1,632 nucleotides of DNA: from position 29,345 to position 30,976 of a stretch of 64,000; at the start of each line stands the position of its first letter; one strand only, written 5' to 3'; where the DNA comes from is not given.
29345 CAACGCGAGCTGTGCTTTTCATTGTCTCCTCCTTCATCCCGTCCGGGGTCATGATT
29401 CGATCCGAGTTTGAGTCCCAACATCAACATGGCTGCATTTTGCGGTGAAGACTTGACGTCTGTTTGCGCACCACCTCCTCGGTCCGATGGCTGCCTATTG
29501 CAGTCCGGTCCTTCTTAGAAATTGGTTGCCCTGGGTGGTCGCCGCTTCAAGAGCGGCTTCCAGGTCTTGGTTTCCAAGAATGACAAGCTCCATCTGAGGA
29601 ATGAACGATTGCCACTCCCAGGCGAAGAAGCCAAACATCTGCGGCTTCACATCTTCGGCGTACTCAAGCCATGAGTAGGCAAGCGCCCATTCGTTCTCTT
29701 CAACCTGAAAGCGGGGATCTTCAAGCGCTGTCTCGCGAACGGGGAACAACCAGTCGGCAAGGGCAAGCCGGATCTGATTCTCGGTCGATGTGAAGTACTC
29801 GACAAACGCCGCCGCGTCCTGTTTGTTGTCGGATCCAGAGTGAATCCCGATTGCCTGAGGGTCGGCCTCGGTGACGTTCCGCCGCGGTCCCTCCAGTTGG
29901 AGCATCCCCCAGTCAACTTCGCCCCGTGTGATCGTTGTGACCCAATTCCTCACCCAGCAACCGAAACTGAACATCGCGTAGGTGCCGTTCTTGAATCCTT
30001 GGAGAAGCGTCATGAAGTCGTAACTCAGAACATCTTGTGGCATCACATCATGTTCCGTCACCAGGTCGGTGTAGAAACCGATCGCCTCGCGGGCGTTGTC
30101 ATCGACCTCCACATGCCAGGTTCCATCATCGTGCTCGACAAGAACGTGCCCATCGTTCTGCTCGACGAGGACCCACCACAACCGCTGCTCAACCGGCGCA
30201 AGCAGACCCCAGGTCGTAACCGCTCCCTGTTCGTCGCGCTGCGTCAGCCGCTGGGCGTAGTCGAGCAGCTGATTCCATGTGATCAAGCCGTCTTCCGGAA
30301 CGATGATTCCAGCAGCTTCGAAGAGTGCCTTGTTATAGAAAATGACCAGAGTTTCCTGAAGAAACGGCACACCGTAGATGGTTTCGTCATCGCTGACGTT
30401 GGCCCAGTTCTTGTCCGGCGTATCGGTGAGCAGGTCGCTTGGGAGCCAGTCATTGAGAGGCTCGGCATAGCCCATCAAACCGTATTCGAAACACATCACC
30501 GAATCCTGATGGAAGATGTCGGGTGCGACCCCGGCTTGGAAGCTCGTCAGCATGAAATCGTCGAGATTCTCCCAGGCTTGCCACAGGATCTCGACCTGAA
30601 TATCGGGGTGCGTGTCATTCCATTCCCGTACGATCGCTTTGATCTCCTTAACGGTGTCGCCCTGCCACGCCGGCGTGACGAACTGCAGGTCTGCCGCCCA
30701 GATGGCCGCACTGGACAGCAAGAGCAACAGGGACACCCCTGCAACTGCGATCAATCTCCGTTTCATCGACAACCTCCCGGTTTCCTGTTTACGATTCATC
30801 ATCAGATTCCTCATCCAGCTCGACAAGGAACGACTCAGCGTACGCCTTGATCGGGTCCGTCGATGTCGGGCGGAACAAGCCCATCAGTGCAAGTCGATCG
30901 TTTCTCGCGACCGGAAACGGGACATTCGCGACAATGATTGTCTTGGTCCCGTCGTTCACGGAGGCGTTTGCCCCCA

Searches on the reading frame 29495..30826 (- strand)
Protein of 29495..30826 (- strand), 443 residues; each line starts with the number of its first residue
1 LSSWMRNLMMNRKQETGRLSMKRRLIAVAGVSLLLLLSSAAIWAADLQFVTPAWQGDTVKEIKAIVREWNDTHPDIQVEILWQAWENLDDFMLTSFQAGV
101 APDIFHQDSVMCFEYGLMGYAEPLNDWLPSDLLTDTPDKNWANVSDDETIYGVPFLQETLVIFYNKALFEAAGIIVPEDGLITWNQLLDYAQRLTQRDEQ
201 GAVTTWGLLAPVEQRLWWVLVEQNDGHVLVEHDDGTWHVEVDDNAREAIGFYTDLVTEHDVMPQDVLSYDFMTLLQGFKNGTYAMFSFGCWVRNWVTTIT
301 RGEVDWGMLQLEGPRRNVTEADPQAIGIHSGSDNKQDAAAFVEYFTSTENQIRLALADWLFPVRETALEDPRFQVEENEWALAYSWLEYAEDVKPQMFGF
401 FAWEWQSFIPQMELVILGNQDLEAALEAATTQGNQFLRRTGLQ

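Call 6: search_protein_families(library=pfam, proteins=[window:29495-30826:-], max_evalue=0.001)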
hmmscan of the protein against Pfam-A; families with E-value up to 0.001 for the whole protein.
window:29495-30826:- (443 aa): 2 families
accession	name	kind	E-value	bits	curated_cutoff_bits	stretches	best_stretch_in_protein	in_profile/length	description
PF01547.30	SBP_bac_1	-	1.7e-32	114.1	26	1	59-351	5-306/307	Bacterial extracellular solute-binding protein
PF13416.11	SBP_bac_8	-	1.1e-25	91.4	27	1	65-374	2-272/279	Bacterial extracellular solute-binding protein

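Call 23: search_protein_families(library=ncbifam, proteins=[window:29495-30826:-], max_evalue=0.0001)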
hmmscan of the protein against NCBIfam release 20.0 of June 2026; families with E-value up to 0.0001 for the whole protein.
window:29495-30826:- (443 aa): 4 families
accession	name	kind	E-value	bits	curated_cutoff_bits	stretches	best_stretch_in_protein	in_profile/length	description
NF007011.0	PRK09474.1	equivalog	4e-09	35.8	291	1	83-431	64-392/396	maltose/maltodextrin ABC transporter substrate-binding protein MalE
TIGR03850.1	bind_CPR_0540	equivalog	6.6e-09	34.9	299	1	138-403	139-395/437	carbohydrate ABC transporter substrate-binding protein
NF008211.0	PRK10974.1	equivalog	2e-08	33.3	411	0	150-200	138-187/439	sn-glycerol-3-phosphate ABC transporter substrate-binding protein UgpB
NF053763.1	ABCarbgalBndGanS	equivalog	2.5e-06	26.5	700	1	141-431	129-409/420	galactooligosaccharide ABC transporter substrate-binding protein GanS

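Call 52: search_solved_structures(query=window:29495-30826:-, max_evalue=0.001)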
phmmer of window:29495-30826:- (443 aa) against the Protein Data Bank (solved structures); distinct sequences matched with E-value up to 0.001: 70 (the best 60 are shown).
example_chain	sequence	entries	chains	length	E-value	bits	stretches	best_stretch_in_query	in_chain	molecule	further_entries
7x0i_A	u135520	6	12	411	1.2e-18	70.1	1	60-374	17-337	CbpB | CpbB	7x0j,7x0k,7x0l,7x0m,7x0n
3uor_A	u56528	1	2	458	4.6e-17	64.9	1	58-432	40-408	ABC transporter sugar binding protein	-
5f7v_A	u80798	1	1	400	2e-16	62.8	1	60-366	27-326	Lmo0181 protein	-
5ci5_A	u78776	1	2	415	9.1e-15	57.3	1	64-389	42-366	Extracellular solute-binding protein family 1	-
8art_A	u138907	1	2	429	2.1e-13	52.8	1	61-395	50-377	Putative secreted maltose-binding protein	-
3k01_A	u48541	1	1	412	1.2e-12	50.3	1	64-379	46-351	Acarbose/maltose binding protein GacH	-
3jzj_A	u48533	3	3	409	1.3e-12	50.2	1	64-379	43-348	Acarbose/maltose binding protein GacH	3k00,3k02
1eu8_A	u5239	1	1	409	1.8e-12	49.8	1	59-372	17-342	TREHALOSE/MALTOSE BINDING PROTEIN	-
5ysb_A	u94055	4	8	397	2.3e-12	49.4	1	53-374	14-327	Lin1841 protein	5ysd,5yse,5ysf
6dtq_A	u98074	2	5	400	9e-11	44.2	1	56-374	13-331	maltose-binding protein MalE3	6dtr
4rk2_A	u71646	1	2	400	2.1e-09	39.6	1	53-367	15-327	Putative sugar ABC transporter, substrate-binding protein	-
4qrz_A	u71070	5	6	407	4.2e-09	38.7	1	54-349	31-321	ABC-TYPE SUGAR TRANSPORTER | ABC transporter, substrate binding protein (Sugar)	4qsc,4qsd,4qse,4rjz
1elj_A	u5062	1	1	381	9.2e-09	37.5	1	55-374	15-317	MALTODEXTRIN-BINDING PROTEIN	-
6rjy_A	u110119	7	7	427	2.1e-08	36.4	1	63-342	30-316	Arabino-oligosaccharids-binding protein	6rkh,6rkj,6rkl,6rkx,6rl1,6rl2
6h0h_A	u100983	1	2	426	1.6e-07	33.4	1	100-373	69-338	Probable solute binding protein of ABC transporter system for sugars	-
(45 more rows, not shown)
